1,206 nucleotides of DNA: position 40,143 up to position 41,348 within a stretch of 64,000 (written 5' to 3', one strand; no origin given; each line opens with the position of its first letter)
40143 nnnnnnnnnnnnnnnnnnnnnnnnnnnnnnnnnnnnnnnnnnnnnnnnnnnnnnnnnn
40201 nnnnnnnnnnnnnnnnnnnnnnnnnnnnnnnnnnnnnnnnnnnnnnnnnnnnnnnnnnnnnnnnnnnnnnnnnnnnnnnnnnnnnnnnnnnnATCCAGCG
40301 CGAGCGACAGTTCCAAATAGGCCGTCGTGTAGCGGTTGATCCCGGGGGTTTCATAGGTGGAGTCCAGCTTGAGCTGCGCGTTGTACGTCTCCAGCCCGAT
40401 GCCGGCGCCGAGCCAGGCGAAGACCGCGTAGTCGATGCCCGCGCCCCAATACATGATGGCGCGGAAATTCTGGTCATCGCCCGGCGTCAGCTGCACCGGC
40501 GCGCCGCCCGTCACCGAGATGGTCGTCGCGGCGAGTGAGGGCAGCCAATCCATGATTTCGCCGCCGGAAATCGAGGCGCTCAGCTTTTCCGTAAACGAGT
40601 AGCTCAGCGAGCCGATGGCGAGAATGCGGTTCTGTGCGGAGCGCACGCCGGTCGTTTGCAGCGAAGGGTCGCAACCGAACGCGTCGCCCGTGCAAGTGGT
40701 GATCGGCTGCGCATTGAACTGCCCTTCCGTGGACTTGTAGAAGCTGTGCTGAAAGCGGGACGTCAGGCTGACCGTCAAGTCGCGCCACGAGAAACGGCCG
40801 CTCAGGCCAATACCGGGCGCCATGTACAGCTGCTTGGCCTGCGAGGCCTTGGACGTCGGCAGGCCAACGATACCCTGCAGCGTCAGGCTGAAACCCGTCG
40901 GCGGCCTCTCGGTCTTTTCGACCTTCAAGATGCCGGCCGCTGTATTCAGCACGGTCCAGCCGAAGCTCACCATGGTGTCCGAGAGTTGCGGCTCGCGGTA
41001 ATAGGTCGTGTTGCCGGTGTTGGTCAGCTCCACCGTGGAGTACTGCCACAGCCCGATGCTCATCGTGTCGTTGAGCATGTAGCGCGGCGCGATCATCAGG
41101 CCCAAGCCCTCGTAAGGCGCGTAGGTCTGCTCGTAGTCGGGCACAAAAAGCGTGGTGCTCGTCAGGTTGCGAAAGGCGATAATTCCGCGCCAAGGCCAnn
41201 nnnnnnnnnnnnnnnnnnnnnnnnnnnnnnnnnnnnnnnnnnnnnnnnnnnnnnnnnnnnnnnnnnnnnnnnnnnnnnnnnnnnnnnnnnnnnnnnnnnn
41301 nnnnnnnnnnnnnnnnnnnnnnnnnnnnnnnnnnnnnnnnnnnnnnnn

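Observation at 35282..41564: A 1629-aa metzincin lipoprotein lies directly downstream of a signal-peptide beta-rich protein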

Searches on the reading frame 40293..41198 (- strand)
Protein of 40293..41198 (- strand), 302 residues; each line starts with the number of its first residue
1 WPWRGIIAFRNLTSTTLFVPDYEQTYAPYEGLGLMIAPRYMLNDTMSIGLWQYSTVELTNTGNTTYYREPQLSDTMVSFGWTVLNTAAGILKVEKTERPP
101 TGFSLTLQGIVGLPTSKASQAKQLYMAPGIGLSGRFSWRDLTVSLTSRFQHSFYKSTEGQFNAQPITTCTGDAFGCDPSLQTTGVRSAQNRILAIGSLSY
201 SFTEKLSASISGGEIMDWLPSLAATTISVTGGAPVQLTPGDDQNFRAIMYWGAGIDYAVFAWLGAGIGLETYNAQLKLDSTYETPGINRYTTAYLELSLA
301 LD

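Call 26: find_homologous_proteins(query=A3, max_evalue=0.001)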
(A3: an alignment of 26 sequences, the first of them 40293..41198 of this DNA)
Query A3 (26 sequences) (302 aa, profile of the alignment): 70 proteins with E <= 0.001 among 6108 candidates.
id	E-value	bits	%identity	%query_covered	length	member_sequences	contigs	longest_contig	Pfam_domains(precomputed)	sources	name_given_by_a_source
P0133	1.7e-113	397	29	99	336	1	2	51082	-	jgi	jgi:hypothetical protein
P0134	1.1e-106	374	29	100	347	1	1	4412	-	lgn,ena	-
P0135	2.0e-106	374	31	94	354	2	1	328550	-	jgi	jgi:hypothetical protein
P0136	5.0e-103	363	26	100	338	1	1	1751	-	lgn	-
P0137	2.3e-102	360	27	92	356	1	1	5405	-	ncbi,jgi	jgi:hypothetical protein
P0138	5.1e-102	359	30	99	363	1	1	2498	-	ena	-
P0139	5.5e-101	356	27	94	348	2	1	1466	-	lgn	-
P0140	2.5e-100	354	25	93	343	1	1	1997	-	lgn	-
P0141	9.1e-100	352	26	100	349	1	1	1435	-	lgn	-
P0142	1.2e-98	348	27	90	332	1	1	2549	-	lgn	-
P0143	1.2e-98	348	27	92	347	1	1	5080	-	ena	-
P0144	5.9e-98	346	26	68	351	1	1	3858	-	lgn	-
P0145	9.5e-98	345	25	96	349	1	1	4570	-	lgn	-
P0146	1.9e-97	344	25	100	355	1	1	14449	-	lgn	-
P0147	4.8e-97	343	27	93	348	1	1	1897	-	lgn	-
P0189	5.8e-32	129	28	94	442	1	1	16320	-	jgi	jgi:hypothetical protein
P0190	8.1e-26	109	24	79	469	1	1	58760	-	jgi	jgi:hypothetical protein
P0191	1.7e-15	75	40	15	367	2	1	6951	-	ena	-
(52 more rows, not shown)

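Call 67: search_solved_structures(query=A3, max_evalue=10)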
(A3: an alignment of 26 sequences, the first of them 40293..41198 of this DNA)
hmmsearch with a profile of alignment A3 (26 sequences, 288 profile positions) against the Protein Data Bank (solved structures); distinct sequences matched with E-value up to 10: 2.
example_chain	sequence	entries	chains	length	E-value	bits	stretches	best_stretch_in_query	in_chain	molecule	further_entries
3bry_A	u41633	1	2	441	0.014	18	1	175-254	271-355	TbuX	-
7c9r_L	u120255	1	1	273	1.1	11.8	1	181-241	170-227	L subunit of the reaction center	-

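Call 86: find_encoding_contigs(protein=P0190, flank=7000, max_places=2)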
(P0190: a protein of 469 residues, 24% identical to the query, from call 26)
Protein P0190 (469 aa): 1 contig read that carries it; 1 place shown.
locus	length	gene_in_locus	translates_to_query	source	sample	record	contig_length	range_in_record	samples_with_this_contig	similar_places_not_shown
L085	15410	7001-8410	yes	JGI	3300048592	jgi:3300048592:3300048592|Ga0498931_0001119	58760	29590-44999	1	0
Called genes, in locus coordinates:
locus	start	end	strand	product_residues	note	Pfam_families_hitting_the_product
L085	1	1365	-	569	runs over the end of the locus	PF25390:WD40_RLD, PF13540:RCC1_2, PF25390:WD40_RLD, PF13540:RCC1_2 (weak), PF25384:Alsin_RLD (weak), PF13540:RCC1_2, PF00415:RCC1, PF13540:RCC1_2 (weak)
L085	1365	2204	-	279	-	-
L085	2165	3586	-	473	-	-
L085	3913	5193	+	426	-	PF00675:Peptidase_M16, PF05193:Peptidase_M16_C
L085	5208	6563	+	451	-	PF00675:Peptidase_M16, PF05193:Peptidase_M16_C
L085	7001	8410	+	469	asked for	-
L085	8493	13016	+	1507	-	-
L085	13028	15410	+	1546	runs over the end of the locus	-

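Call 87: find_encoding_contigs(protein=P0189, flank=7000, max_places=2)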
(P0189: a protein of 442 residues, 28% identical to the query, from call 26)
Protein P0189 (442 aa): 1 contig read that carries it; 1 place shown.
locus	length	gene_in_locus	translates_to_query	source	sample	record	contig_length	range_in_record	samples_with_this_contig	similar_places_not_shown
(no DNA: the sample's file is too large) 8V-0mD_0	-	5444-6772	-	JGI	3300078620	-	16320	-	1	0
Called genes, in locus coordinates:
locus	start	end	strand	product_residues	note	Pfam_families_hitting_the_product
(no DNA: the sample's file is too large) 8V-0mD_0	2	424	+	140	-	?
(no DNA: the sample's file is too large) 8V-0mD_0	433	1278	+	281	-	PF01145:Band_7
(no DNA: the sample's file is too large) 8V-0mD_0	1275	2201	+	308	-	PF01145:Band_7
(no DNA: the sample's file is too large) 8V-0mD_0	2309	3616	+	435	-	PF00675:Peptidase_M16, PF05193:Peptidase_M16_C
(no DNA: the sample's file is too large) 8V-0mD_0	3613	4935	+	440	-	PF00675:Peptidase_M16, PF05193:Peptidase_M16_C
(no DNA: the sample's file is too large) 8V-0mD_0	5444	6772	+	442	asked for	-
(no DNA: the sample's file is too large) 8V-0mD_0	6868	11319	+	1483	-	-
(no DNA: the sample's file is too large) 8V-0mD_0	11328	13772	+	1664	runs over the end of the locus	?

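Call 91: find_related_loci(query=A7, collection=metagenome_contigs, flank=6000)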
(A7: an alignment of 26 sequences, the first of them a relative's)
Query A7 (338 aa) in metagenome_contigs; peptide patterns used: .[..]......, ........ (x = any residue, [..] = any of these).
111 stretches matched a pattern; 10 encode a relative of the query (tblastn E <= 1e-3); 10 distinct loci.
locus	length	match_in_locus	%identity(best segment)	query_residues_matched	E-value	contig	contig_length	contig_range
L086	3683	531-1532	54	2-337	3e-120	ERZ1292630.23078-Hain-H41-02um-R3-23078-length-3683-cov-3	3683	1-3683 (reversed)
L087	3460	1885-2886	55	2-337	2e-119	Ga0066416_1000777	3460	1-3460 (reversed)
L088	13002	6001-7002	55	2-337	7e-117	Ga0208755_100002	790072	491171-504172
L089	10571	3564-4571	54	9-338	6e-114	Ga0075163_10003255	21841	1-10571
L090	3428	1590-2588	52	3-337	6e-115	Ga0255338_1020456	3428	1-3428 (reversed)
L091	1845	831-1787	47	9-332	5e-96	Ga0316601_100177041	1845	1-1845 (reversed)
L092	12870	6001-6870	45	35-332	2e-78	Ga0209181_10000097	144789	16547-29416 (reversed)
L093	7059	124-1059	42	18-333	2e-78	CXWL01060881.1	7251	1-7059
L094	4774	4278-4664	50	208-338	9e-32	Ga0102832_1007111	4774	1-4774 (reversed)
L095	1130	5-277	42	240-332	7e-14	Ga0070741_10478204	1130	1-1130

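Call 104: find_encoding_contigs(protein=P0191, flank=7000, max_places=2)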
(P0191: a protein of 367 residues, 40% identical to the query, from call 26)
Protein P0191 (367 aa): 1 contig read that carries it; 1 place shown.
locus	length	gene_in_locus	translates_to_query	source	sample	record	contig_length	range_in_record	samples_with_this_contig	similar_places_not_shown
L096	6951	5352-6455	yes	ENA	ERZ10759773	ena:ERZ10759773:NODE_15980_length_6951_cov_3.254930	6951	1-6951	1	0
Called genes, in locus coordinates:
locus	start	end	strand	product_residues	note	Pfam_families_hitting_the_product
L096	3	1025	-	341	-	?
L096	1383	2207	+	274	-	-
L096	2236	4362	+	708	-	PF17517:IgGFc_binding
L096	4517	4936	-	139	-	-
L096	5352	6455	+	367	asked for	-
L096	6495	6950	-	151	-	?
